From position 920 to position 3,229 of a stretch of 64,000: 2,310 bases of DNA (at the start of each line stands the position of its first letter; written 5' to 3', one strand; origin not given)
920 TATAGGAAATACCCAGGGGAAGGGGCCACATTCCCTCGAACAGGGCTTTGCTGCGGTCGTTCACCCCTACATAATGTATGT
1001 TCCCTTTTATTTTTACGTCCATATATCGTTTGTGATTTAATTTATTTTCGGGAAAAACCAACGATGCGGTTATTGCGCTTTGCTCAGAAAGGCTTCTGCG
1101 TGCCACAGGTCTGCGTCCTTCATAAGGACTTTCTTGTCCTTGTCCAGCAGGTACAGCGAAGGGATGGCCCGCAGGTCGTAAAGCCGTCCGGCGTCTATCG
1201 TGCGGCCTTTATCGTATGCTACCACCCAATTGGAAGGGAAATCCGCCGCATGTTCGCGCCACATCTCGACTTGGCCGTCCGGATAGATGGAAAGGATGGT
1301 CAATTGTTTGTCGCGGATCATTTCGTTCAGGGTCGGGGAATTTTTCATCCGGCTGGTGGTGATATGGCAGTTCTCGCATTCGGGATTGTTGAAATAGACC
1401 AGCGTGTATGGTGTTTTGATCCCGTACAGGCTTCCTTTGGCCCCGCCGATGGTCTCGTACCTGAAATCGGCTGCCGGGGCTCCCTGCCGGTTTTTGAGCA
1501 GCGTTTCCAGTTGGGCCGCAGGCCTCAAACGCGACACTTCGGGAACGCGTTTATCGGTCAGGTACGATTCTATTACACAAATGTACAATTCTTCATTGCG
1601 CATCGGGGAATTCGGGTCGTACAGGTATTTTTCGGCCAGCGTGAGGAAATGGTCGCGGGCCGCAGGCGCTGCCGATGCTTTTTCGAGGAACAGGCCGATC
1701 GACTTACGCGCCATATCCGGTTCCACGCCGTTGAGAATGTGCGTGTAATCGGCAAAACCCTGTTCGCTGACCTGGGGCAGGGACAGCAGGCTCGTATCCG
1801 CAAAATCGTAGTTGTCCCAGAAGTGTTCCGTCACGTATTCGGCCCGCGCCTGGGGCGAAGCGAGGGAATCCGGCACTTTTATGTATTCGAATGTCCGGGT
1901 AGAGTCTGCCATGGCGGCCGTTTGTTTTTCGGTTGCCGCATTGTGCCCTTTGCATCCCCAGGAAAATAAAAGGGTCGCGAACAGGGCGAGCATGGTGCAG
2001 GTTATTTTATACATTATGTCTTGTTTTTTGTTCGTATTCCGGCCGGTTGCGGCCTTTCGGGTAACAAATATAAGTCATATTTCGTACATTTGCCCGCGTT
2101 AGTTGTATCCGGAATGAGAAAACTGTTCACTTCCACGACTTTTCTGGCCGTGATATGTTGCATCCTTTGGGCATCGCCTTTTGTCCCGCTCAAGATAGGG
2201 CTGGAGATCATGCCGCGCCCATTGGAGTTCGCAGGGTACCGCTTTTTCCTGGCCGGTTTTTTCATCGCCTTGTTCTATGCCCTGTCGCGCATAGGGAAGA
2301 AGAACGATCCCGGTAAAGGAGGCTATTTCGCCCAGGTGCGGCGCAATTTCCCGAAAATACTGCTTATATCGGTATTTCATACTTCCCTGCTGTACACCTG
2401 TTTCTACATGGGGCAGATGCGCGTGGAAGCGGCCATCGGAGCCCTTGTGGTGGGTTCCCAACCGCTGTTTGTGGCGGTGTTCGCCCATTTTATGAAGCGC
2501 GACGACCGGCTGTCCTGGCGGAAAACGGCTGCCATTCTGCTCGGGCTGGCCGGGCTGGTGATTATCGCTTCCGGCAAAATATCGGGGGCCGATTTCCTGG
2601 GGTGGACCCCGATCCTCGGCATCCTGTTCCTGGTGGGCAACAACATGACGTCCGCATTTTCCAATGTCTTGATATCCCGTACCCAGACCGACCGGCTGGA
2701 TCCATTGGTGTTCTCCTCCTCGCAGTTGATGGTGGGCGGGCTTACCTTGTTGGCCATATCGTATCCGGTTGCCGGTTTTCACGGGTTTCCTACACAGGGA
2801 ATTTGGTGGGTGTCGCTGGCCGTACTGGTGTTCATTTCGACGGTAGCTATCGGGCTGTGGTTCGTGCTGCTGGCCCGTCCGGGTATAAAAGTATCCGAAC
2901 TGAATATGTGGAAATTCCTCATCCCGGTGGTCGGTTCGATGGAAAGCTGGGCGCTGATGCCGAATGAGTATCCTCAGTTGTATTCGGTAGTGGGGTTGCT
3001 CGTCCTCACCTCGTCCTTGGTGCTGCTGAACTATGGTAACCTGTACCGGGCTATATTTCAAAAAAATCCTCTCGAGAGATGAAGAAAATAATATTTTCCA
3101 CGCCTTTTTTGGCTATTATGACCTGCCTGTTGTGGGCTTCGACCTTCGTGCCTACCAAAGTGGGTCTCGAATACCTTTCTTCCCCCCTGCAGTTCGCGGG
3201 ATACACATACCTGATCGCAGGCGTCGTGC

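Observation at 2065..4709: Tightly coupled eamA-eamA-bioD operon: candidate biotin-precursor transport plus conversion module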

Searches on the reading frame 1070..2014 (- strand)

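Call 3: search_protein_families(library=pfam, proteins=[window:1070-2014:-], max_evalue=0.01)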
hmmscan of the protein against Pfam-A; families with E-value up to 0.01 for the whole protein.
window:1070-2014:- (314 aa): 4 families
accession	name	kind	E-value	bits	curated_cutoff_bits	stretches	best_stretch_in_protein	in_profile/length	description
PF17127.10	DUF5106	-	5.3e-48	163.7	28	1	29-175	5-151/151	Domain of unknown function (DUF5106)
PF13905.12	Thioredoxin_8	-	2.3e-12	47.5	27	1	203-296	3-94/94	Thioredoxin-like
PF13098.12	Thioredoxin_2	-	7.8e-05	23.4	27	1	203-296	7-88/104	Thioredoxin-like domain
PF00578.27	AhpC-TSA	-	0.0024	18.2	26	1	178-296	2-121/124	AhpC/TSA family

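Call 4: search_protein_families(library=ncbifam, proteins=[window:1070-2014:-], max_evalue=0.01)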
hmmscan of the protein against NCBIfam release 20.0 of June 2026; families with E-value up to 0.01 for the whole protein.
window:1070-2014:- (314 aa): 1 family
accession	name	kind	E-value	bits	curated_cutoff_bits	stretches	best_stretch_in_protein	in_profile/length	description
NF002854.0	PRK03147.1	subfamily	0.00061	19.7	170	1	175-297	36-153/176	thiol-disulfide oxidoreductase ResA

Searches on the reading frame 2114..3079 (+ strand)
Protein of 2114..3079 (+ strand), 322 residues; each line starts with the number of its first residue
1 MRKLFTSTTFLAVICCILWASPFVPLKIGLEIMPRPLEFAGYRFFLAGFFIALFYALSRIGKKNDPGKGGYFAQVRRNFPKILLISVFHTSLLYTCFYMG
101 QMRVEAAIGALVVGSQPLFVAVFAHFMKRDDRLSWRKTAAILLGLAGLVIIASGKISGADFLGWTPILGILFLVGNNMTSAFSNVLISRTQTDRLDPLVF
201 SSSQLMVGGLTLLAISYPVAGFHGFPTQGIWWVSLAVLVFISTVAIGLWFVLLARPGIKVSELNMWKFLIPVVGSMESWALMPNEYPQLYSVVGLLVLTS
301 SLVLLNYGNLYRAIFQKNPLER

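Call 3: search_protein_families(library=pfam, proteins=[window:2114-3079:+], max_evalue=0.01)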
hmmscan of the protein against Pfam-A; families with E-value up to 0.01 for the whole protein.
window:2114-3079:+ (322 aa): 1 family
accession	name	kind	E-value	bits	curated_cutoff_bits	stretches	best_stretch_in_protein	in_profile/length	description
PF00892.27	EamA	-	8.9e-25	88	28.2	2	9-152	4-134/135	EamA-like transporter family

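Call 4: search_protein_families(library=ncbifam, proteins=[window:2114-3079:+], max_evalue=0.01)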
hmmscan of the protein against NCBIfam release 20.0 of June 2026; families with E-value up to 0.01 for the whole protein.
window:2114-3079:+ (322 aa): 1 family
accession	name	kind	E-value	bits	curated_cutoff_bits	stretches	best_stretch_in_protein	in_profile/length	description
TIGR00950.1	2A78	equivalog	4.7e-19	68.8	230.2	1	19-301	1-263/264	carboxylate/amino acid/amine transporter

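Call 82: search_protein_representatives(protein=window:2114-3079:+)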
Query: 322 residues. Proteins with E-value up to 0.001 (for the whole library): 1755; up to 1e-10: 389; up to 1e-30: 55. The best 150 are listed.
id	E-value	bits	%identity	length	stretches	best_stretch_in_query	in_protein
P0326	7.0e-124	429.9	64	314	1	1-318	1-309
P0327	5.1e-78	279.2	89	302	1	20-166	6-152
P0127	2.0e-63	231.2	40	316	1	1-317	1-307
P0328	9.6e-61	222.4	42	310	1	10-312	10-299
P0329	2.9e-59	217.5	41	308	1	2-314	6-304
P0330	4.9e-56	206.9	41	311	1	5-308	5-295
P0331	9.6e-52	192.9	39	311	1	6-307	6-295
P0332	4.1e-49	184.2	42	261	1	65-316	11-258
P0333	2.2e-48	181.8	37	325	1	8-310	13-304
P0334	1.9e-47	178.8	41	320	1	4-305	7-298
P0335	3.5e-47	177.9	35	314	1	6-308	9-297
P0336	6.2e-47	177.0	40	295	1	11-304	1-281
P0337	1.9e-46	175.4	38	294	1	8-308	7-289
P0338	1.9e-46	175.4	39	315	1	7-304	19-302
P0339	2.8e-46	174.9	40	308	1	6-306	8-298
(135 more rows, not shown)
